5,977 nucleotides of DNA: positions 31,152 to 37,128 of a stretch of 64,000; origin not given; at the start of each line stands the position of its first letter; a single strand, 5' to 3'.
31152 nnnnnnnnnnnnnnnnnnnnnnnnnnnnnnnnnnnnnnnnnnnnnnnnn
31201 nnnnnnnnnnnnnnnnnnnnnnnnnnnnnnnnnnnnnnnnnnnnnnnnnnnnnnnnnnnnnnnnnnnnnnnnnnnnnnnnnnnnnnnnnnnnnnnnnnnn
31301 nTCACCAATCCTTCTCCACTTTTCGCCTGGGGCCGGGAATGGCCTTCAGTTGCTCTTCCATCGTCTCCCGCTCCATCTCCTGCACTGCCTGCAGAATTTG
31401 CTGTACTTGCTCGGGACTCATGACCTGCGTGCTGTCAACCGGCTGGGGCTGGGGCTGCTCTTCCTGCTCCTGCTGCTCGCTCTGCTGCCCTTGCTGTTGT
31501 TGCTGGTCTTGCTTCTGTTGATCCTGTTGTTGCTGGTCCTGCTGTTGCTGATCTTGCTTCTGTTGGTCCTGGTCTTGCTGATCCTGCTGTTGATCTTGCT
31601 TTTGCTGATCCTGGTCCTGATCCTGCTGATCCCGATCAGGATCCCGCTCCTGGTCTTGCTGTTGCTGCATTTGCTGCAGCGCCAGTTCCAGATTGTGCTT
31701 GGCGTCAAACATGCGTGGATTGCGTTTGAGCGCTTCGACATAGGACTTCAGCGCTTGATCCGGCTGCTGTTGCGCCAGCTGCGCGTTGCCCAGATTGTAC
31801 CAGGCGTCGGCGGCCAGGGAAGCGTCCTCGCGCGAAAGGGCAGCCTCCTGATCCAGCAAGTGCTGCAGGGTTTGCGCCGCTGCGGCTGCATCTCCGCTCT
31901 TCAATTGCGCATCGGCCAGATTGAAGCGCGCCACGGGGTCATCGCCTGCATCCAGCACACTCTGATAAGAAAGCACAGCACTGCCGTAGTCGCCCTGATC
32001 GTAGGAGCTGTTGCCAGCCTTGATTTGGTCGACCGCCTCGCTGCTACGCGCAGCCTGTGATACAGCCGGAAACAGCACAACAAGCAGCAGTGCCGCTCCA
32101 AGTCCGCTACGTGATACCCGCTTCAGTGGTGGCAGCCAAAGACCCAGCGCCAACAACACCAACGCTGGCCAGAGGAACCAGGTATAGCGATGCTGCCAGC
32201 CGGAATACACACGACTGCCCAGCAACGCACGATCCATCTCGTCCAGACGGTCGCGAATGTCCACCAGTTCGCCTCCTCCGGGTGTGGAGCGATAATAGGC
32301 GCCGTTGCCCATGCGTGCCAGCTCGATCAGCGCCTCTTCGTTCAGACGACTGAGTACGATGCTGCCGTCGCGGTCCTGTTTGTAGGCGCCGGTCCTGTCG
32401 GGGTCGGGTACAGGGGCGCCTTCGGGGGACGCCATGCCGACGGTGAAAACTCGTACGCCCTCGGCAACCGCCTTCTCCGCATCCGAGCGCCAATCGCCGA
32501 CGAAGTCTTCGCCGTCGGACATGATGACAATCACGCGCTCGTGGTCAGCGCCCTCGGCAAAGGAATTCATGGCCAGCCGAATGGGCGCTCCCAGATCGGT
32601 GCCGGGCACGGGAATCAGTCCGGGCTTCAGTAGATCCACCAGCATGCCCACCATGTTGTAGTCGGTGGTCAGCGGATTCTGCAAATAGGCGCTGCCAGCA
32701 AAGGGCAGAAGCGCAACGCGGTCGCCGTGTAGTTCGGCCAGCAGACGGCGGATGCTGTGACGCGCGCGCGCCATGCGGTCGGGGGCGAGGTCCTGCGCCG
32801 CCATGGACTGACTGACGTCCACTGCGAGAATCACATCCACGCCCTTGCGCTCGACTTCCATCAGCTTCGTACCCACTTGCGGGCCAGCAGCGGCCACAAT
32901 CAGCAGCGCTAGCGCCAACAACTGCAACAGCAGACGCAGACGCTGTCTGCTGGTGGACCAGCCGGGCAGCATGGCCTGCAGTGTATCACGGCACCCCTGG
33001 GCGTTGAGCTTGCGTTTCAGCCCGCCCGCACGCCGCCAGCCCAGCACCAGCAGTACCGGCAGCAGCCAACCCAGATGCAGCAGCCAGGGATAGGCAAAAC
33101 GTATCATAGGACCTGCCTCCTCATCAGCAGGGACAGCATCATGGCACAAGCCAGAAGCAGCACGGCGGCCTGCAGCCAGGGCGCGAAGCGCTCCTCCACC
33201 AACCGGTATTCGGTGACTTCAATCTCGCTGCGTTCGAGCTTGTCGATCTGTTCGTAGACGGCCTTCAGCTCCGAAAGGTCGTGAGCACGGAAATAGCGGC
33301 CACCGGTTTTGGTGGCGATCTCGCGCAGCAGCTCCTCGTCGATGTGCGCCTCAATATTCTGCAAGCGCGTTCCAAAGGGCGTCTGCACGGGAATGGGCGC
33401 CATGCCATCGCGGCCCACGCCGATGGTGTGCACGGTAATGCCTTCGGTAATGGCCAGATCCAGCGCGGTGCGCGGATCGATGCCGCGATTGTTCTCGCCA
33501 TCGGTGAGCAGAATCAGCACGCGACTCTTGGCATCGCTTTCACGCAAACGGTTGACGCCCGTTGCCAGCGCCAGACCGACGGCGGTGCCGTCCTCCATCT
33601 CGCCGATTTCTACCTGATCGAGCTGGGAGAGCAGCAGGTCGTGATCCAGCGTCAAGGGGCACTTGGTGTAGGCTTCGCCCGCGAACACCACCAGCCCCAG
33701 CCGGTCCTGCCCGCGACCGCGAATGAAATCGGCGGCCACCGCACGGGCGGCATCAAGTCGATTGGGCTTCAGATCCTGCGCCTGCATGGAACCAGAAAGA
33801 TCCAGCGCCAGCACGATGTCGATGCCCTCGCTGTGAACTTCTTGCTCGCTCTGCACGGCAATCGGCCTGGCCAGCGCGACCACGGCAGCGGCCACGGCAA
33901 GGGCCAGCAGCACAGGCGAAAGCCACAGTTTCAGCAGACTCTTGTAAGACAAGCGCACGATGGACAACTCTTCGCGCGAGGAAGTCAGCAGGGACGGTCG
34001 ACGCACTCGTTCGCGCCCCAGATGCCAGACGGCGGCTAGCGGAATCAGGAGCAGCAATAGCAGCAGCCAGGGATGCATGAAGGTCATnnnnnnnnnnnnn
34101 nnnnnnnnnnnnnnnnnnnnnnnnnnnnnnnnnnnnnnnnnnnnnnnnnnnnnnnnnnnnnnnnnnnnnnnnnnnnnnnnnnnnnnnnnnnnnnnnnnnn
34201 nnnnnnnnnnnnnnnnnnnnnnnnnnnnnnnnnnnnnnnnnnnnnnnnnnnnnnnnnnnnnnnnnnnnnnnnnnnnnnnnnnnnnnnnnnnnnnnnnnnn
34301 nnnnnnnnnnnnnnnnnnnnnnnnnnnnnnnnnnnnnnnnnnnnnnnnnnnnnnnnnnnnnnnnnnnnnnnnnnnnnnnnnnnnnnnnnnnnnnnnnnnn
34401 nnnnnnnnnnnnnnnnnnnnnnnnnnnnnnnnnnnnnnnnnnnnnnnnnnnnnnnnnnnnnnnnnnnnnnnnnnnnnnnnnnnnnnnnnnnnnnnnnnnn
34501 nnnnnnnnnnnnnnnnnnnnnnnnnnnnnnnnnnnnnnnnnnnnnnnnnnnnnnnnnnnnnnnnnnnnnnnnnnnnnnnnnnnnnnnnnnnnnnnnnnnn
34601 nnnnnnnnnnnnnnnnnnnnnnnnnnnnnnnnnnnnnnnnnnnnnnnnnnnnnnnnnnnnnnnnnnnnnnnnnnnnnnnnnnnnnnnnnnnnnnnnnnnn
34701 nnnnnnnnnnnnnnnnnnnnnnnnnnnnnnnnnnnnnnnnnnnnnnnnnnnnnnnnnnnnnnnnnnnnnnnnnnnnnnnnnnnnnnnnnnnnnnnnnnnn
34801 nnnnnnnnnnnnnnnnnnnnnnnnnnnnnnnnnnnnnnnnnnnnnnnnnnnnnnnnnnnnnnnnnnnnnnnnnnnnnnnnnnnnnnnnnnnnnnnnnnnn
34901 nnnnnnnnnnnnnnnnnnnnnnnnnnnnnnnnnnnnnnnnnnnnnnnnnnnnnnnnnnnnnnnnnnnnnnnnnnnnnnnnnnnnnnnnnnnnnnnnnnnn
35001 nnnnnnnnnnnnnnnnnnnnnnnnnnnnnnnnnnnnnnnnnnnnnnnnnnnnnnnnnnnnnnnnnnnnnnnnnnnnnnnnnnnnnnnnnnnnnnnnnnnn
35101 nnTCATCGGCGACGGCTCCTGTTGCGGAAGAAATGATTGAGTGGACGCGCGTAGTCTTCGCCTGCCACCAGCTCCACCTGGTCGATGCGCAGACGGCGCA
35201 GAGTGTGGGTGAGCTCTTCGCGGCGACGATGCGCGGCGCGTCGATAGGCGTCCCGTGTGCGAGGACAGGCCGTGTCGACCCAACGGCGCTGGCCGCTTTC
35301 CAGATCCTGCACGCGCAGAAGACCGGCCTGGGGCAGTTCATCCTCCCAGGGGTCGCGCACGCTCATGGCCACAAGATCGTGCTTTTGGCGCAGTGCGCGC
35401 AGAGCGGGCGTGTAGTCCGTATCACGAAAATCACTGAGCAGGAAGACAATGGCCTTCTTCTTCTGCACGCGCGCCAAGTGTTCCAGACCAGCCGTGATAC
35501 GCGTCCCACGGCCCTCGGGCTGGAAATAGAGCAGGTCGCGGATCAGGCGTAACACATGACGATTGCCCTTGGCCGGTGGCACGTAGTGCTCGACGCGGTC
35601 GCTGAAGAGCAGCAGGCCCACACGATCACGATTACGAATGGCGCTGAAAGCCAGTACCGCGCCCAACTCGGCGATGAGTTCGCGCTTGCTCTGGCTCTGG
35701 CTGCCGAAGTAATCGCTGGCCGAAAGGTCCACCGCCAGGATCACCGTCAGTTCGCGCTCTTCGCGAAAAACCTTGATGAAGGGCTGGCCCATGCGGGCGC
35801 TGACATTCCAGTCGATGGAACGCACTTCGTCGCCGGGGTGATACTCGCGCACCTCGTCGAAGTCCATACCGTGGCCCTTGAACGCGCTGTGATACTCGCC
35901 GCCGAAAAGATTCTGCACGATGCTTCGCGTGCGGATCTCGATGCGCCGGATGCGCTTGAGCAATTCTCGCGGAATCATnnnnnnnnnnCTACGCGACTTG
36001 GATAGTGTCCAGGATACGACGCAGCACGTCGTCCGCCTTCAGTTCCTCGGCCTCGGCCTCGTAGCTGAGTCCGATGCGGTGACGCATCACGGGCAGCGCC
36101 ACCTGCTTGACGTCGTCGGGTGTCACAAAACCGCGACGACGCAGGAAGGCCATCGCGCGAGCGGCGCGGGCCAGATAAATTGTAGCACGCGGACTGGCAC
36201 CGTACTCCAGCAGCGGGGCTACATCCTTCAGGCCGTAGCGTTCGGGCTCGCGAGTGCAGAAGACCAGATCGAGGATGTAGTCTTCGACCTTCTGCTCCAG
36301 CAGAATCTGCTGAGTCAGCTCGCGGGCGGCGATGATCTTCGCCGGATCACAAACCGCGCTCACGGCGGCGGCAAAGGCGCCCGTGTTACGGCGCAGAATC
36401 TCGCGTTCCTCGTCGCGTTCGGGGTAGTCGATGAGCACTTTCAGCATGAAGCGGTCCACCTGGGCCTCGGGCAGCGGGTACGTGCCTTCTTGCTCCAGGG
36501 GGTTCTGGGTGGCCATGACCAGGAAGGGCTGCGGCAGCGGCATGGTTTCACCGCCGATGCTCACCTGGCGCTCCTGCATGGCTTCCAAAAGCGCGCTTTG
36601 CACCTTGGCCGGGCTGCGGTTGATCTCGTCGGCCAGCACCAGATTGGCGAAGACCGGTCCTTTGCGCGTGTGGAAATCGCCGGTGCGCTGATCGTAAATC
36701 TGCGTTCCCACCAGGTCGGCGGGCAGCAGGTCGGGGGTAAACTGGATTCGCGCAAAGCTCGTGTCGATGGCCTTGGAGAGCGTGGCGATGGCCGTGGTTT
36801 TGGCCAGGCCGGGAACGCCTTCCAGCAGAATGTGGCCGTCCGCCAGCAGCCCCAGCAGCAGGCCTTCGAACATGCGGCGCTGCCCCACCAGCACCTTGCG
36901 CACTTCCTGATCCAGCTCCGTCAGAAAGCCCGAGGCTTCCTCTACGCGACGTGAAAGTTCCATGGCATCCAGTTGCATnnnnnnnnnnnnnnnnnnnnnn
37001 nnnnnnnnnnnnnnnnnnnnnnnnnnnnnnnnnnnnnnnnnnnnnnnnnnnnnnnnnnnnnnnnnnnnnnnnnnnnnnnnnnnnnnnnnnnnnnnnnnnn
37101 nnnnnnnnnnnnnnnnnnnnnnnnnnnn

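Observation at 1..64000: Strong over-representation of the heptamer GTATCAC (extended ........), about 8-10-fold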

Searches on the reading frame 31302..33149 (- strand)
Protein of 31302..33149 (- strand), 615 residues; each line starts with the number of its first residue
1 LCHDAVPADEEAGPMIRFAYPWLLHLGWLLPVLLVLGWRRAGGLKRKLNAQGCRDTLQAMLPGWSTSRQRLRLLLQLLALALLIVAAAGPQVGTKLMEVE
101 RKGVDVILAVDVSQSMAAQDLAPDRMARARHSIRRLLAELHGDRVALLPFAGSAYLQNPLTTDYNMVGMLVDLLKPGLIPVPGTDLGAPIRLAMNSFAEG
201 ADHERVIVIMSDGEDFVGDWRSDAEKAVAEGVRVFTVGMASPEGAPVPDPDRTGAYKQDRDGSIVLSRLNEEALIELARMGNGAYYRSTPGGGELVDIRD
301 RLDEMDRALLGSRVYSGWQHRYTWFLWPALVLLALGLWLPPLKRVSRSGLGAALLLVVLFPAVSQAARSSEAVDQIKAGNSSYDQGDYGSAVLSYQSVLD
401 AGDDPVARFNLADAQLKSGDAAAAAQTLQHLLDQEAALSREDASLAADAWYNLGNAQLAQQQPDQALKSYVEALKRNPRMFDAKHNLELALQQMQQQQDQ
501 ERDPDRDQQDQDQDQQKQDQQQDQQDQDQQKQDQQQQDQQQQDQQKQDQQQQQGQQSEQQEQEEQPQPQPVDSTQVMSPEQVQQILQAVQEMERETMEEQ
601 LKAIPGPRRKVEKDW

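Call 6: search_protein_families(library=pfam, proteins=[window:31302-33149:-])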
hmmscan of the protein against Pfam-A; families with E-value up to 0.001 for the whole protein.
window:31302-33149:- (615 aa): 14 families
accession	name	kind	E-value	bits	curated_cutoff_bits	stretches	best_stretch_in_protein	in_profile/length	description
PF13519.12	VWA_2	-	1.1e-16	61.9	27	1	106-214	1-107/107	von Willebrand factor type A domain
PF00515.34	TPR_1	-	6.9e-12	45.1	27.8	1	447-479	1-33/34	Tetratricopeptide repeat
PF00092.34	VWA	-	9.1e-12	46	23.8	1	105-241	1-141/174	von Willebrand factor type A domain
PF07719.23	TPR_2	-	2e-11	43.5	27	1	447-479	1-33/34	Tetratricopeptide repeat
PF13432.12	TPR_16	-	6.1e-10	39.8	32.7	2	377-432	2-58/65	Tetratricopeptide repeat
PF14559.12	TPR_19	-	2e-08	34.9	25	1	384-436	3-56/68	Tetratricopeptide repeat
PF07584.16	BatA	-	2.6e-07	31.4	25.9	1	15-90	1-77/77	Aerotolerance regulator N-terminal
PF13181.12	TPR_8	-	3.3e-07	30.4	25.7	1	447-478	1-32/34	Tetratricopeptide repeat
PF13414.12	TPR_11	-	6.8e-07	29.3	26.8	0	454-494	1-41/42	TPR repeat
PF13174.12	TPR_6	-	3.7e-05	24.5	26.3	0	448-478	1-31/33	Tetratricopeptide repeat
PF13176.12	TPR_7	-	9.4e-05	22.7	27.9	0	449-478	1-32/36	Tetratricopeptide repeat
PF13431.12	TPR_17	-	0.0001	22.7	24.4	0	447-467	13-33/34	Tetratricopeptide repeat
PF13424.12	TPR_12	-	0.00036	21.1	30.1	0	409-476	7-74/77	Tetratricopeptide repeat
PF13428.12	TPR_14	-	0.00048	21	23.5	0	448-483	2-37/44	Tetratricopeptide repeat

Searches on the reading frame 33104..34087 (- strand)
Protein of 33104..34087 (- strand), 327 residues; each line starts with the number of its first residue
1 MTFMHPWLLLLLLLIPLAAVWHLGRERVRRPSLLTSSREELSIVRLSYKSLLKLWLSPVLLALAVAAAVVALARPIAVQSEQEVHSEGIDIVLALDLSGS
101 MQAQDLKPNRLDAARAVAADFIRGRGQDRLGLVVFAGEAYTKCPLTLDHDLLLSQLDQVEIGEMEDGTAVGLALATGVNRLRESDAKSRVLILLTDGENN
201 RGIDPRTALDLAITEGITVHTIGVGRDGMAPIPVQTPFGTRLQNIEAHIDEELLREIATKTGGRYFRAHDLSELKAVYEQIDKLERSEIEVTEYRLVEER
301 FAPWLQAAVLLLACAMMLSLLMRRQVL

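Call 6: search_protein_families(library=pfam, proteins=[window:33104-34087:-])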
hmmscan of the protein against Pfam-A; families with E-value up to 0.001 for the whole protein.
window:33104-34087:- (327 aa): 4 families
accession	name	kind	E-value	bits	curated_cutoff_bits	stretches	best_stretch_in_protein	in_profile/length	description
PF00092.34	VWA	-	5e-25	89.1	23.8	1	90-280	1-174/174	von Willebrand factor type A domain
PF13519.12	VWA_2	-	1.4e-18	67.9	27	1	91-198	1-107/107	von Willebrand factor type A domain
PF06707.17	DUF1194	-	1.5e-08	34.6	27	1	155-228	83-158/206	Protein of unknown function (DUF1194)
PF07584.16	BatA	-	6.5e-06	26.9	25.9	1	1-75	1-77/77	Aerotolerance regulator N-terminal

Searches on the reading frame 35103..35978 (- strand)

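Call 7: search_protein_families(library=pfam, proteins=[window:35103-35978:-])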
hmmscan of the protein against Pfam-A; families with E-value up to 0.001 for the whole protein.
window:35103-35978:- (291 aa): 4 families
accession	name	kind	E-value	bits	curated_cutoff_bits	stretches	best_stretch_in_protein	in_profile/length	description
PF01882.25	DUF58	-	8.1e-80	267.5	23.4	1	42-254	1-215/216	Protein of unknown function DUF58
PF13519.12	VWA_2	-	9.7e-15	55.6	27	1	79-184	1-106/107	von Willebrand factor type A domain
PF05762.20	VWA_CoxE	-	2.1e-05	24.5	26.4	1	68-194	44-169/222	VWA domain containing CoxE-like protein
PF00092.34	VWA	-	0.00016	22.4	23.8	1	111-215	31-147/174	von Willebrand factor type A domain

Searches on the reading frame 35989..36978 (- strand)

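Call 7: search_protein_families(library=pfam, proteins=[window:35989-36978:-])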
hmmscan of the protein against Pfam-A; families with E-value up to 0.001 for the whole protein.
window:35989-36978:- (329 aa): 7 families
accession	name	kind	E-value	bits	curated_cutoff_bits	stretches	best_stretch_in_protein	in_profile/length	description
PF07726.17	AAA_3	-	2e-65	219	27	1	49-179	1-131/131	ATPase family associated with various cellular activities (AAA)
PF17863.7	AAA_lid_2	-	2.3e-23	82.1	22.7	1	253-322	5-74/74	AAA lid domain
PF20030.5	bpMoxR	-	2.1e-15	56.8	27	1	20-196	4-179/205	MoxR domain in the MoxR-vWA-beta-propeller ternary systems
PF07728.20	AAA_5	-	1.9e-13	51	22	1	49-177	1-139/139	AAA domain (dynein-related subfamily)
PF00493.29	MCM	-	2.6e-05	23.9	23.3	1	45-161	55-174/224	MCM P-loop domain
PF00158.32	Sigma54_activat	-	0.00031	20.9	20.2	1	50-163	25-147/168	Sigma-54 interaction domain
PF05496.18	RuvB_N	-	0.0009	19.5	27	0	48-141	34-115/159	Holliday junction DNA helicase RuvB P-loop domain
